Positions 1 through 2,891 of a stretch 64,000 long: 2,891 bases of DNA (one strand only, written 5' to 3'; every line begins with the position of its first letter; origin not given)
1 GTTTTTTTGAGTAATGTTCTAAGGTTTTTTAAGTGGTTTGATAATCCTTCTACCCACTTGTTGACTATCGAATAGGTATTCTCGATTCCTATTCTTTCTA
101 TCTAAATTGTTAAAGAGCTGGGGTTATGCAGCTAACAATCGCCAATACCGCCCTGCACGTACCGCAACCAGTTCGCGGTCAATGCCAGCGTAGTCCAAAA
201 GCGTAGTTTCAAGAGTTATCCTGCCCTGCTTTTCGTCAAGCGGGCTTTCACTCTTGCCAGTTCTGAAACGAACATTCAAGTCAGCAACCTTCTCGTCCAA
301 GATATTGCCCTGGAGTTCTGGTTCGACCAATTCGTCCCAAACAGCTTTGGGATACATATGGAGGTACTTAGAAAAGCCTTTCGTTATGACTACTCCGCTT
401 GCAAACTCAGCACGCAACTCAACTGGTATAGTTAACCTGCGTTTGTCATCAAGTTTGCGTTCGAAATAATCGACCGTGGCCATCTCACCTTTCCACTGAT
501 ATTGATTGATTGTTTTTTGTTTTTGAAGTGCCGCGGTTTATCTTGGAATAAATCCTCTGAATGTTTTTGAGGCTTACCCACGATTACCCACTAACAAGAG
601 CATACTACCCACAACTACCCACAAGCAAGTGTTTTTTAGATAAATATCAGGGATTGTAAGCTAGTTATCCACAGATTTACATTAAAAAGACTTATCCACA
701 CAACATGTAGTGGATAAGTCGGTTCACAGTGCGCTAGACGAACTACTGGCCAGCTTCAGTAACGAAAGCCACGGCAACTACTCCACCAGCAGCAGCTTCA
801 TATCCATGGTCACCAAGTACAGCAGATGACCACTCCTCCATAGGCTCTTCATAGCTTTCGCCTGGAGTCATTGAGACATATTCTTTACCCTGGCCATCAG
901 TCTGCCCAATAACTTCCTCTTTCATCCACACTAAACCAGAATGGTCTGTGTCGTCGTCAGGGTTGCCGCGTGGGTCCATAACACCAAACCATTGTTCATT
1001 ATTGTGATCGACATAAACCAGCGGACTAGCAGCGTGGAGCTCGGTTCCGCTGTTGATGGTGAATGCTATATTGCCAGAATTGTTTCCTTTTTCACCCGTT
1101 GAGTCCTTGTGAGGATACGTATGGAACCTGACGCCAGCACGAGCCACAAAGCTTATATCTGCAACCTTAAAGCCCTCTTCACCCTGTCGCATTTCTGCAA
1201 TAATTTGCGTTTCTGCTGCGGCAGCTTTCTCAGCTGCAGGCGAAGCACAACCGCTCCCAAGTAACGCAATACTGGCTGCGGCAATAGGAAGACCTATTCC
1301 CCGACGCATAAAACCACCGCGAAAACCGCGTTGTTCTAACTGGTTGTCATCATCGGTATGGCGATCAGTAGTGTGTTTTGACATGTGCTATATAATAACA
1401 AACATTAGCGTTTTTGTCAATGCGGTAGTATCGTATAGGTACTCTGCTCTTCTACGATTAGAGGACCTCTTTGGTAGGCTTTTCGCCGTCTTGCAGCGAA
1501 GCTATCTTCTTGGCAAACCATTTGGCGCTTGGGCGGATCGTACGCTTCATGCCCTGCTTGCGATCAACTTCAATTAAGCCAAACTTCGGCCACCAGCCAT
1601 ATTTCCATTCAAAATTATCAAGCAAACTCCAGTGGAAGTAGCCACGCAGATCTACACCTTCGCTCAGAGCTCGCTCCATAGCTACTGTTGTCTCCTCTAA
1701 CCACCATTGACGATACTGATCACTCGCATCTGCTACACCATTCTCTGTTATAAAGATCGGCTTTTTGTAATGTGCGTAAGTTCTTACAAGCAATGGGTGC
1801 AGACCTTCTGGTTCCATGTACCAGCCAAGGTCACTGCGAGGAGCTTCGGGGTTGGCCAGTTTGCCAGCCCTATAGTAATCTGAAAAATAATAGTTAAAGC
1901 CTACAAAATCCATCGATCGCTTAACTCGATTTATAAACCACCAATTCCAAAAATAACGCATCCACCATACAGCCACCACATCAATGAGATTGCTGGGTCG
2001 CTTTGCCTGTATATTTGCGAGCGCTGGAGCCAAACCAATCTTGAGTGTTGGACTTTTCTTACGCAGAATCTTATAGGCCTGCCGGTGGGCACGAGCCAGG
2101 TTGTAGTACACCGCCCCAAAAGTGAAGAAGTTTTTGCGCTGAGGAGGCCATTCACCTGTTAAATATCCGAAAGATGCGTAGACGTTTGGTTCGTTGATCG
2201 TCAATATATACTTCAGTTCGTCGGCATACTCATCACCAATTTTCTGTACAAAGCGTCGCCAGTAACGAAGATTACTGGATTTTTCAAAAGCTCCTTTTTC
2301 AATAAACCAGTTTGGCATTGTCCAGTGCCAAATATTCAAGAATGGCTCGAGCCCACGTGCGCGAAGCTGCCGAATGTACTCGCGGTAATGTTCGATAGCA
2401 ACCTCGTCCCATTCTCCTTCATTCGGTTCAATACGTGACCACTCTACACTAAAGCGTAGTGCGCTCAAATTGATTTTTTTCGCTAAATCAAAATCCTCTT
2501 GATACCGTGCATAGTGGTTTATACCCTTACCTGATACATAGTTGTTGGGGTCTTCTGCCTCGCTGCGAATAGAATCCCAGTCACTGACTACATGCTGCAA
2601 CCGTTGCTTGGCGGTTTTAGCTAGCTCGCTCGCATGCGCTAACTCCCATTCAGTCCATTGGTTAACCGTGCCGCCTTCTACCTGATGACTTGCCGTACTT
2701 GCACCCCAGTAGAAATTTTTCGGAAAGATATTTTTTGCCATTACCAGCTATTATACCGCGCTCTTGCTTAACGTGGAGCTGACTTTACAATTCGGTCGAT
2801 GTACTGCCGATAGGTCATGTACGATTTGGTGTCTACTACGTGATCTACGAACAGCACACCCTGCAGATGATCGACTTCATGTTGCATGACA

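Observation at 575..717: Phased GTGGGTA repeat array plus consensus DnaA-box motifs upstream of mraZ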

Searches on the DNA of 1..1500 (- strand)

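Call 21: search_rna_families(source=window, start=1, end=1500, threshold=evalue, max_evalue=10)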
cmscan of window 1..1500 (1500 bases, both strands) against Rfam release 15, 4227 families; matches with E-value up to 10: 8.
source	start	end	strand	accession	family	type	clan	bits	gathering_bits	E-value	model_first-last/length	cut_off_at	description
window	676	731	-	RF03751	mir-7445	Gene; miRNA;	-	21.4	79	1.1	1-60/60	no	mir-7445 microRNA precursor family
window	443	538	-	RF03020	RT-17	Gene; sRNA;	-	19.7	40.4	0.95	1-95/95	no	RT-17 RNA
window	864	926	-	RF00569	SNORD19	Gene; snRNA; snoRNA; CD-box;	CL00048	18.7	35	3.3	1-76/76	no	Small nucleolar RNA SNORD19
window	689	720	+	RF03751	mir-7445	Gene; miRNA;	-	18.2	79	7.5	12-47/60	no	mir-7445 microRNA precursor family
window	919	952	+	RF01329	CRISPR-DR15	Gene; CRISPR;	-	17.3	36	3.1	1-37/37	no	CRISPR RNA direct repeat element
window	1315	1358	-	RF00572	SNORD66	Gene; snRNA; snoRNA; CD-box;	-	15.6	32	3.9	1-76/76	no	Small nucleolar RNA SNORD66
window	14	63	-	RF00522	PreQ1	Cis-reg; riboswitch;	-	14.9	39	6.8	1-45/45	no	PreQ1 (pre queuosine) riboswitch aptamer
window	1178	1277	-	RF00114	S15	Cis-reg; leader;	CL00121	13.5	39.5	4.1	1-117/117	no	Ribosomal S15 leader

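Call 58: search_rna_families(source=L081, start=10340, end=10760, threshold=evalue, max_evalue=1)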
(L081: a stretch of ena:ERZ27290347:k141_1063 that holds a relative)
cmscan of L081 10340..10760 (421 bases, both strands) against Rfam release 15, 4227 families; matches with E-value up to 1: 0.
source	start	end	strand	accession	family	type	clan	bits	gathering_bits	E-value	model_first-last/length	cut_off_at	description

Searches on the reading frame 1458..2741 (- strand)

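Call 7: search_protein_families(library=pfam, proteins=[window:1458-2741:-], max_evalue=0.01)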
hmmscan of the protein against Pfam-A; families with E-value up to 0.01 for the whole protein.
window:1458-2741:- (427 aa): 2 families
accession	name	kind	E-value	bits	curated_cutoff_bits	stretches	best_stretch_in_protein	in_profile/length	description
PF00232.24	Glyco_hydro_1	-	8.6e-75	252.3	22.6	2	3-272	2-252/453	Glycosyl hydrolase family 1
PF11790.14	Glyco_hydro_cc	-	0.003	17.6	21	0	307-356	143-197/237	Glycosyl hydrolase catalytic core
